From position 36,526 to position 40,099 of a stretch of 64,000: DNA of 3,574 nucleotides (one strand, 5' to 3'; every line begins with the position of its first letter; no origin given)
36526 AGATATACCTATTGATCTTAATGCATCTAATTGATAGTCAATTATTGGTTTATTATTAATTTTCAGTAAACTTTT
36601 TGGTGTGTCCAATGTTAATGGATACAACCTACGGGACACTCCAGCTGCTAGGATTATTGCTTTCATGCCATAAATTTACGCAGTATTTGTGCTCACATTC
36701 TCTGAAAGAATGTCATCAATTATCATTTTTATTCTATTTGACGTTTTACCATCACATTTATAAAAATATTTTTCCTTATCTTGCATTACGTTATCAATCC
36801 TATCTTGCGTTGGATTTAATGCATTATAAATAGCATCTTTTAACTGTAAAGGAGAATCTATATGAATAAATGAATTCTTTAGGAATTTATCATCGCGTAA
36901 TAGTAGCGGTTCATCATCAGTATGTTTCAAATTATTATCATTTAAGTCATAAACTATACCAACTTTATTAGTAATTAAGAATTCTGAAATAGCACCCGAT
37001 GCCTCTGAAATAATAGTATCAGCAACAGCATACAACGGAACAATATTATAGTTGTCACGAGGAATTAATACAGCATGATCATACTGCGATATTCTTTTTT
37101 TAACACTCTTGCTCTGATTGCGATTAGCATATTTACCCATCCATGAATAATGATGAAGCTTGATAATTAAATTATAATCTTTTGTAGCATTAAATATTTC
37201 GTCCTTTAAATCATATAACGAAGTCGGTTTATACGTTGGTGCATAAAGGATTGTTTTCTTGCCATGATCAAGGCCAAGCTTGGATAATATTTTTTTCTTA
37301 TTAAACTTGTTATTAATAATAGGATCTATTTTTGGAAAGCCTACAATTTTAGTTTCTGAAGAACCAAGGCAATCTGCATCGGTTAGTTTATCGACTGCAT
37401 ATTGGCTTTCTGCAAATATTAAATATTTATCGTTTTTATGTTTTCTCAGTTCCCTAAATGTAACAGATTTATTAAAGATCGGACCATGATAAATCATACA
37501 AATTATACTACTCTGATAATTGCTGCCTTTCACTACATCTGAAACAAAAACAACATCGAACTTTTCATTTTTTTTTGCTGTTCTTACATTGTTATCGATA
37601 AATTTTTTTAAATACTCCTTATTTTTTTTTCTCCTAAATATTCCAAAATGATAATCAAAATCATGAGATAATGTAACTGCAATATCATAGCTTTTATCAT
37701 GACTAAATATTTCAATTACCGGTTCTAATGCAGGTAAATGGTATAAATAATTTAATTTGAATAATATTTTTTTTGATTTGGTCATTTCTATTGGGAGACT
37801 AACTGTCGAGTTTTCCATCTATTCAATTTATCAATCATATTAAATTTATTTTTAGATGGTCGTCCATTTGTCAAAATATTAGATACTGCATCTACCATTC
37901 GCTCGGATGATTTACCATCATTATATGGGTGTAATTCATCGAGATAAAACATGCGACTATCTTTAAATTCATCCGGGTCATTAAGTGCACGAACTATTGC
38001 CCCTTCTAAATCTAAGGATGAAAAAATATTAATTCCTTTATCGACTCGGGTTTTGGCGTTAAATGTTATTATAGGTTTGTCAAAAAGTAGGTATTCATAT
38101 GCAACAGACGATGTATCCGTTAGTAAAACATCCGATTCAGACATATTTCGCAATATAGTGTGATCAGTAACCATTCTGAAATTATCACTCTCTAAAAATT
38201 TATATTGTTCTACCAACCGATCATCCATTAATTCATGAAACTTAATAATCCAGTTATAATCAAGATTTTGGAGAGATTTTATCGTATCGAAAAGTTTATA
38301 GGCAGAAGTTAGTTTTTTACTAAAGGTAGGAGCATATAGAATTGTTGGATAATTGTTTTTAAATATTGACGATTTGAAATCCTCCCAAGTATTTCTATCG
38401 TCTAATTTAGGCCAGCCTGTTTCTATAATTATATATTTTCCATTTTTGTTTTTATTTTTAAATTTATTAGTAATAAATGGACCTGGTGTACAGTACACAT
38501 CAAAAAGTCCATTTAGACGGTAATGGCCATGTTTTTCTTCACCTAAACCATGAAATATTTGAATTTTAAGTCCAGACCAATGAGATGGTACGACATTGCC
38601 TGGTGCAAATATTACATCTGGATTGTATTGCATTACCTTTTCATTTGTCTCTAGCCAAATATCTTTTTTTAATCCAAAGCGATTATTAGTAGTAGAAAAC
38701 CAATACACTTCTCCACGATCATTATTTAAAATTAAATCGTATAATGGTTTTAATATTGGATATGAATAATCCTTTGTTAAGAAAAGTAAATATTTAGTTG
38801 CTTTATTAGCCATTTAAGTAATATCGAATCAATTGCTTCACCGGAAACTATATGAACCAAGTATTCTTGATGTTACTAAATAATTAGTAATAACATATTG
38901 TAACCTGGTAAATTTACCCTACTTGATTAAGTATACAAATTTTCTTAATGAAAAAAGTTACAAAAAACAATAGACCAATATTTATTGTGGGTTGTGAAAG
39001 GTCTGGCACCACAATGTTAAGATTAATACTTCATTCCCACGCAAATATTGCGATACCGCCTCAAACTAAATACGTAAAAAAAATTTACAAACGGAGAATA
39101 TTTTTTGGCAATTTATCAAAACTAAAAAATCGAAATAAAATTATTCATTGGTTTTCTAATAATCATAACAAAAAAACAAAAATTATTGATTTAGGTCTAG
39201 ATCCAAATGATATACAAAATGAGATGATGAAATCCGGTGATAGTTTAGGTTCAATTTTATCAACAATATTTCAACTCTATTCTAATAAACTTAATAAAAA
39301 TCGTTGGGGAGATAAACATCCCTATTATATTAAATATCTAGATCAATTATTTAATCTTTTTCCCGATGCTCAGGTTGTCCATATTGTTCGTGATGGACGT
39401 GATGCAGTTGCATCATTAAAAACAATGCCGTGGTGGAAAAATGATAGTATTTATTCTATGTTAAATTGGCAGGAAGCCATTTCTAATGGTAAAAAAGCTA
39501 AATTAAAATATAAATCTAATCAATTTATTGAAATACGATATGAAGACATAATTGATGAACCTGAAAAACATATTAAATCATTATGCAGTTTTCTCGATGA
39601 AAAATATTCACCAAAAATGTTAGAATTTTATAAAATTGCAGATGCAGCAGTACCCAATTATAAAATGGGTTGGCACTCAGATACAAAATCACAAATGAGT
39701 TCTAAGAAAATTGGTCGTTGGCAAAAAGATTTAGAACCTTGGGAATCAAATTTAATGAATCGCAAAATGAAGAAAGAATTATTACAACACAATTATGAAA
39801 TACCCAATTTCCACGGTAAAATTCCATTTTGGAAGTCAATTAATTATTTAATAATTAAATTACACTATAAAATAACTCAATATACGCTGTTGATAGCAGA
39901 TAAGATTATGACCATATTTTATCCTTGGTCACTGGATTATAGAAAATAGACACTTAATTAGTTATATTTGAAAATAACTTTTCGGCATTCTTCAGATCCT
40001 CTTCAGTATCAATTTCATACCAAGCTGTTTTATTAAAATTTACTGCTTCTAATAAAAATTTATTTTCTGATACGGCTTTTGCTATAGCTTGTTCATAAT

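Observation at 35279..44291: Compact teichoic-acid-like / phospho-alcohol surface-polymer locus headed by an MsbA-type exporter in a diderm genome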

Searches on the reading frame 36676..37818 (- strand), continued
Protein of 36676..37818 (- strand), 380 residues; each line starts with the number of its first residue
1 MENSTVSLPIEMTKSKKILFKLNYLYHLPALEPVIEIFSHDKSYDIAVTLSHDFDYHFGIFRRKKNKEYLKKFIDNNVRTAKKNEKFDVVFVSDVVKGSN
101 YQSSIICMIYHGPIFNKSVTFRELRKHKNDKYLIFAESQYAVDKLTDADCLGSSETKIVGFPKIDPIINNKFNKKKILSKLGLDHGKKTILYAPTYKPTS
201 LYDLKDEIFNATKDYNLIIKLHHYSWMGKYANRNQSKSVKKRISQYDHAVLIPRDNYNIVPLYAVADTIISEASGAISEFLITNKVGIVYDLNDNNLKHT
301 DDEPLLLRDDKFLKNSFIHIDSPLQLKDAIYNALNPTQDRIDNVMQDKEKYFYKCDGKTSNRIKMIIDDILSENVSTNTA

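Call 77: search_protein_representatives(alignment_id=A2)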
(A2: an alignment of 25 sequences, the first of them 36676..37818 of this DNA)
Query: 25 sequences, 370 profile positions. Proteins with E-value up to 0.001 (for the whole library): 2946; up to 1e-10: 605; up to 1e-30: 66. The best 150 are listed.
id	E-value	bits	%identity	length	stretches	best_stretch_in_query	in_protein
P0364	1.4e-155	534.7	-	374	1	1-368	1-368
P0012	2.6e-155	533.8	-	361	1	2-361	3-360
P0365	4.7e-140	483.6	-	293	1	1-278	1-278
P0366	1.8e-120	419.1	-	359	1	3-360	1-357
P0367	1.4e-109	383.3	-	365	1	3-361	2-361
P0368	6.3e-102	358.1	-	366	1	3-366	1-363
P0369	1.5e-100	353.7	-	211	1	152-361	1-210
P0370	9.5e-99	347.7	-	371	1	4-364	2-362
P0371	2.7e-96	339.6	-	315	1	1-243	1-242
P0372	6.3e-88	312.1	-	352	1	5-356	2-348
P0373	1.7e-82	294.2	-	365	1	2-357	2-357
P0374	3.1e-76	273.6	-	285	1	78-359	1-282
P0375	6.3e-75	269.3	-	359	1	5-361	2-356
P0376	7.9e-73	262.4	-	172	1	1-172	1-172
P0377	3.8e-64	233.8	-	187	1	147-283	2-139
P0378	2.4e-63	231.2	-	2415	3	58-366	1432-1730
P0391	1.7e-43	165.8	-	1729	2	74-362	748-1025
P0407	4.0e-37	144.9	-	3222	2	73-367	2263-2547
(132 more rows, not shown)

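Call 78: search_protein_families(library=pfam, proteins=[P0378, P0391, P0407], max_evalue=0.00001)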
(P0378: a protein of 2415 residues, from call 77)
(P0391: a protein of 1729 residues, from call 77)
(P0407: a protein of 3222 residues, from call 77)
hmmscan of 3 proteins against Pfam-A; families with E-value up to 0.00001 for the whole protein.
P0378 (2415 aa): 8 families
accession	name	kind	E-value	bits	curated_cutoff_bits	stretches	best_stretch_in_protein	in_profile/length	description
PF04464.20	Glyphos_transf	-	1.6e-58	198.9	22.1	3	1486-1721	126-365/367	CDP-Glycerol:Poly(glycerophosphate) glycerophosphotransferase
PF13692.12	Glyco_trans_1_4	-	3.2e-32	112.2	27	1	1189-1326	3-141/142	Glycosyl transferases group 1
PF00534.26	Glycos_transf_1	-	2.4e-27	96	26.4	1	1186-1337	14-168/172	Glycosyl transferases group 1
PF00535.33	Glycos_transf_2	-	1e-26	94.3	23.3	1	576-704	1-129/168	Glycosyl transferase family 2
PF13439.12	Glyco_transf_4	-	6.2e-15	56.1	28.5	1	967-1173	3-165/170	Glycosyltransferase Family 4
PF13579.12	Glyco_trans_4_4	-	4.1e-11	43.9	29.7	1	967-1172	2-157/158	Glycosyl transferase 4-like domain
PF10111.15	Glyco_tranf_2_2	-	2.1e-07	31.2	27.3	0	599-767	23-206/276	Glycosyltransferase like family 2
PF20706.3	GT4-conflict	-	6.9e-07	29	26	1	1135-1293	137-313/385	Family 4 Glycosyltransferase in conflict systems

P0391 (1729 aa): 8 families
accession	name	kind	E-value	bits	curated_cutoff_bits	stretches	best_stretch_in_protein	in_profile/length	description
PF04464.20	Glyphos_transf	-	4.7e-44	151.3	22.1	2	1447-1701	111-366/367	CDP-Glycerol:Poly(glycerophosphate) glycerophosphotransferase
PF13692.12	Glyco_trans_1_4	-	2.5e-41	141.7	27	2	469-606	3-141/142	Glycosyl transferases group 1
PF00534.26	Glycos_transf_1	-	1.7e-39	135.5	26.4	2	455-618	3-169/172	Glycosyl transferases group 1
PF13439.12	Glyco_transf_4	-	3.7e-11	43.8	28.5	1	247-455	3-169/170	Glycosyltransferase Family 4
PF13579.12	Glyco_trans_4_4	-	4e-07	31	29.7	1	247-361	2-106/158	Glycosyl transferase 4-like domain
PF02350.25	Epimerase_2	-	9.8e-07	28.4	30.6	0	1471-1624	123-283/347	UDP-N-acetylglucosamine 2-epimerase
PF00535.33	Glycos_transf_2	-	4.7e-06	27.1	23.3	0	1062-1161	27-129/168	Glycosyl transferase family 2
PF13524.12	Glyco_trans_1_2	-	8.8e-06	26.2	25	0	483-617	3-124/144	Glycosyl transferase-like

P0407 (3222 aa): 13 families
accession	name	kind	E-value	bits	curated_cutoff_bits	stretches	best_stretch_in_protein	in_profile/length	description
PF00534.26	Glycos_transf_1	-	2.7e-61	206.5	26.4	3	2004-2163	6-168/172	Glycosyl transferases group 1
PF13692.12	Glyco_trans_1_4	-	2.6e-53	180.5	27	2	2015-2150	3-139/142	Glycosyl transferases group 1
PF04464.20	Glyphos_transf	-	2.3e-44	152.3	22.1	2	2964-3218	109-366/367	CDP-Glycerol:Poly(glycerophosphate) glycerophosphotransferase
PF00535.33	Glycos_transf_2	-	5.9e-31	108.1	23.3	1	1452-1574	1-122/168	Glycosyl transferase family 2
PF13439.12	Glyco_transf_4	-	7.7e-17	62.3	28.5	1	1793-2002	3-168/170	Glycosyltransferase Family 4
PF13524.12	Glyco_trans_1_2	-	3.3e-16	60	25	1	984-1075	52-144/144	Glycosyl transferase-like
PF10111.15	Glyco_tranf_2_2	-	3.9e-13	50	27.3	1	1452-1666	1-218/276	Glycosyltransferase like family 2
PF13641.12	Glyco_tranf_2_3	-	8.8e-13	49.2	27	1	1449-1672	2-219/230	Glycosyltransferase like family 2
PF08241.18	Methyltransf_11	-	8.9e-10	39.5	21.2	1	571-619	47-95/95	Methyltransferase domain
PF04101.22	Glyco_tran_28_C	-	2.7e-09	37.7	22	0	3081-3189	36-148/166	Glycosyltransferase family 28 C-terminal domain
PF02350.25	Epimerase_2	-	1.3e-08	34.6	30.6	0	2990-3147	123-290/347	UDP-N-acetylglucosamine 2-epimerase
PF13579.12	Glyco_trans_4_4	-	3.1e-08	34.5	29.7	0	1793-1908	2-106/158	Glycosyl transferase 4-like domain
PF13489.12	Methyltransf_23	-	7.9e-07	29.4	27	1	576-663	73-148/164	Methyltransferase domain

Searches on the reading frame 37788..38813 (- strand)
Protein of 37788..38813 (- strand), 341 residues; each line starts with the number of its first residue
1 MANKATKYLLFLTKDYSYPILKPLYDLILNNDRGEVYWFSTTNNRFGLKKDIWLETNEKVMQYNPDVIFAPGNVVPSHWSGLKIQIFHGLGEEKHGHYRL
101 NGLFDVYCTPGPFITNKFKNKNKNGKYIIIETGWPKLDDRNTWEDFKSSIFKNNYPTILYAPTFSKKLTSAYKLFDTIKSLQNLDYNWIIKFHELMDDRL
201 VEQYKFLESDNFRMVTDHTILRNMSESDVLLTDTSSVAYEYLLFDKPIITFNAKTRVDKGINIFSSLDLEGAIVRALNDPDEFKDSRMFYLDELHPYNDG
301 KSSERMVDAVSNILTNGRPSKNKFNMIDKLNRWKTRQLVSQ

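Call 3: search_protein_families(library=pfam, proteins=[window:37788-38813:-], max_evalue=0.01)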
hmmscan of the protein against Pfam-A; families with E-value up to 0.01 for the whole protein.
window:37788-38813:- (341 aa): 2 families
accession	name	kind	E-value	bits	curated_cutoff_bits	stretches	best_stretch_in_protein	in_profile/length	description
PF04464.20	Glyphos_transf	-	2.7e-17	63.2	22.1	1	107-252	138-293/367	CDP-Glycerol:Poly(glycerophosphate) glycerophosphotransferase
PF02350.25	Epimerase_2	-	1.1e-07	31.5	30.6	1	169-310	198-346/347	UDP-N-acetylglucosamine 2-epimerase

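Call 4: search_protein_families(library=ncbifam, proteins=[window:37788-38813:-], max_evalue=0.01)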
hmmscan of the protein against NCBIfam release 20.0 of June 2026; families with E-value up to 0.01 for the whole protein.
window:37788-38813:- (341 aa): 4 families
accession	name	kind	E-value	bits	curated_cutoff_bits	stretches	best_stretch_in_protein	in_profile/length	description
NF046086.1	BFO_1060_trans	domain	2.7e-07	30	200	1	104-314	138-364/365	BFO_1060 family glycosyltransferase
NF041712.1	techglyph_taseTarF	equivalog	2.8e-06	26.7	550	1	104-252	153-313/388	teichoic acid glycerol-phosphate transferase TarF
NF041713.1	Tar_polymTarL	equivalog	2.1e-05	23.4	1000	1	157-310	390-559/562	teichoic acid ribitol-phosphate polymerase TarL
TIGR00236.1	wecB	equivalog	0.00032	20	210.15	1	220-312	269-364/366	non-hydrolyzing UDP-N-acetylglucosamine 2-epimerase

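Call 28: search_solved_structures(query=window:37788-38813:-, max_evalue=1, show_alignments=3)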
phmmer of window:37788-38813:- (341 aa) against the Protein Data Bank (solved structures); distinct sequences matched with E-value up to 1: 6.
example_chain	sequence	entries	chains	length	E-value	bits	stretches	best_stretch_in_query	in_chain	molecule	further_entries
8va1_A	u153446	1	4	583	0.00089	22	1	156-308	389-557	Teichoic acid ribitol-phosphate polymerase TarL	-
5enz_A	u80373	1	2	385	0.0061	19.2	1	100-313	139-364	UDP-GlcNAc 2-epimerase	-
9cm8_A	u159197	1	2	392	0.42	13.2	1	226-312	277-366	UDP-N-acetylglucosamine 2-epimerase (non-hydrolyzing)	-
3beo_A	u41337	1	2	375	0.84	12.2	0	225-310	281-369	UDP-N-acetylglucosamine 2-epimerase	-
8ahe_A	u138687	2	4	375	0.84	12.2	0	225-310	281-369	UDP-N-acetylglucosamine 2-epimerase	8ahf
1vmf_A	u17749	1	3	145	0.97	12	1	246-301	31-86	hypothetical protein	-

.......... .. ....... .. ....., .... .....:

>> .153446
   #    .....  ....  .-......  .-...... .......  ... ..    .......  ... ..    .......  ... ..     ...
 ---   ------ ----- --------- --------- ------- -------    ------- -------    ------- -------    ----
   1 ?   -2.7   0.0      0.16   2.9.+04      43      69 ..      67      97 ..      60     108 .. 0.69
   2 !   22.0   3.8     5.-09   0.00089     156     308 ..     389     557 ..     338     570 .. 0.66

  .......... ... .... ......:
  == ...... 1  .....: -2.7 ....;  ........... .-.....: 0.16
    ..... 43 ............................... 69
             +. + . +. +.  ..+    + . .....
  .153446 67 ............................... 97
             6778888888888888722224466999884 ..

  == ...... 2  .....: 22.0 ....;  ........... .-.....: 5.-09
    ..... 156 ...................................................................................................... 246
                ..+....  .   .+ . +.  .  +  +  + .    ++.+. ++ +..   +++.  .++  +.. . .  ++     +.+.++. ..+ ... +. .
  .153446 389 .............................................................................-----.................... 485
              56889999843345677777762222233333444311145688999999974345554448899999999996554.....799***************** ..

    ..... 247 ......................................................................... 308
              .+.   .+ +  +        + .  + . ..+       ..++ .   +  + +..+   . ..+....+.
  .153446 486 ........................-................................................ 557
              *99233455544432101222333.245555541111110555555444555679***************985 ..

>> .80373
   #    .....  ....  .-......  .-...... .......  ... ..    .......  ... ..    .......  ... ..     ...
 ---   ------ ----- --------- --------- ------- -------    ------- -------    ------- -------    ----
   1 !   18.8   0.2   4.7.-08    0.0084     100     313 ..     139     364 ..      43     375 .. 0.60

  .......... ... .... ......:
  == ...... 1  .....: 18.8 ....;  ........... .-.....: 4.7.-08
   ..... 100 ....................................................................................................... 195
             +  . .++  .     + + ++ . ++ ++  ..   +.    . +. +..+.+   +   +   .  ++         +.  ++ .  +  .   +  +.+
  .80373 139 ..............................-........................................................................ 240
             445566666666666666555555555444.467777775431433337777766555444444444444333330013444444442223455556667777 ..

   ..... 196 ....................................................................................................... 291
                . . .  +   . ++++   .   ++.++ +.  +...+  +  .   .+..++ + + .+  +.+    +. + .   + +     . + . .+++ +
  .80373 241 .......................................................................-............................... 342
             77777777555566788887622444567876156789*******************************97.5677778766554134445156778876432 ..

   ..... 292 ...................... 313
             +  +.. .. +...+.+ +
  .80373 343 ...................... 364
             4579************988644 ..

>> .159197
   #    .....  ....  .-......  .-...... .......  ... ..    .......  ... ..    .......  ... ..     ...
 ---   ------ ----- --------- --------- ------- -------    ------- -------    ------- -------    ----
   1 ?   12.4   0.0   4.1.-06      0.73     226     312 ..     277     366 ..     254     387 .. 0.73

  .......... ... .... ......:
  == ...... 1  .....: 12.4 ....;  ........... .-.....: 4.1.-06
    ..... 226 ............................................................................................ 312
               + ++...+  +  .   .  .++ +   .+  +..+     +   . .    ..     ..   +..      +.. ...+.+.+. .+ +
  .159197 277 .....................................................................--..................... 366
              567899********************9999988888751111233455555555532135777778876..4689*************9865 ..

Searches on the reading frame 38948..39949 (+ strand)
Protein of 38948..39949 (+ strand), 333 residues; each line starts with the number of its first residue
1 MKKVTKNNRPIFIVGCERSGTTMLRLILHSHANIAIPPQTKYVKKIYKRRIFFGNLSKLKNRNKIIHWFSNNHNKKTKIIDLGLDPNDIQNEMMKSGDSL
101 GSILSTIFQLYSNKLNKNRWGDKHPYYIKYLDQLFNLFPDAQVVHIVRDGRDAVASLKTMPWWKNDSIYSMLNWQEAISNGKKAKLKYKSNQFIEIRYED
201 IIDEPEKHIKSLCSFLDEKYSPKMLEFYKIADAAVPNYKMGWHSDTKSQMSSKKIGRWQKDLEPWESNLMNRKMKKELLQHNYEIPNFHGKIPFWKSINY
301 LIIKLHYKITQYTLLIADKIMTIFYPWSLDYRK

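Call 3: search_protein_families(library=pfam, proteins=[window:38948-39949:+], max_evalue=0.01)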
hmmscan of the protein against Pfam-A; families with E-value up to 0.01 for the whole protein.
window:38948-39949:+ (333 aa): 3 families
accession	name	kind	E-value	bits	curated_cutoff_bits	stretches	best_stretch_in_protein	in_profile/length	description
PF13469.12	Sulfotransfer_3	-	2.1e-38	133.2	27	1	10-221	1-215/216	Sulfotransferase family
PF00685.33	Sulfotransfer_1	-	2.7e-10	40.5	22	1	10-275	3-248/255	Sulfotransferase domain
PF15601.11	Imm70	-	0.0031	17.7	26.7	1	103-204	15-114/131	Immunity protein 70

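Call 4: search_protein_families(library=ncbifam, proteins=[window:38948-39949:+], max_evalue=0.01)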
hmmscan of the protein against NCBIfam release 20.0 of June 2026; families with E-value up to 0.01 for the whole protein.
window:38948-39949:+ (333 aa): 1 family
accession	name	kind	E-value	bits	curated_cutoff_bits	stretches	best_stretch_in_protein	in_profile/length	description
NF052394.1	NodProtNoeE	equivalog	1.1e-06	27.6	500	0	7-39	7-39/387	nodulation protein NoeE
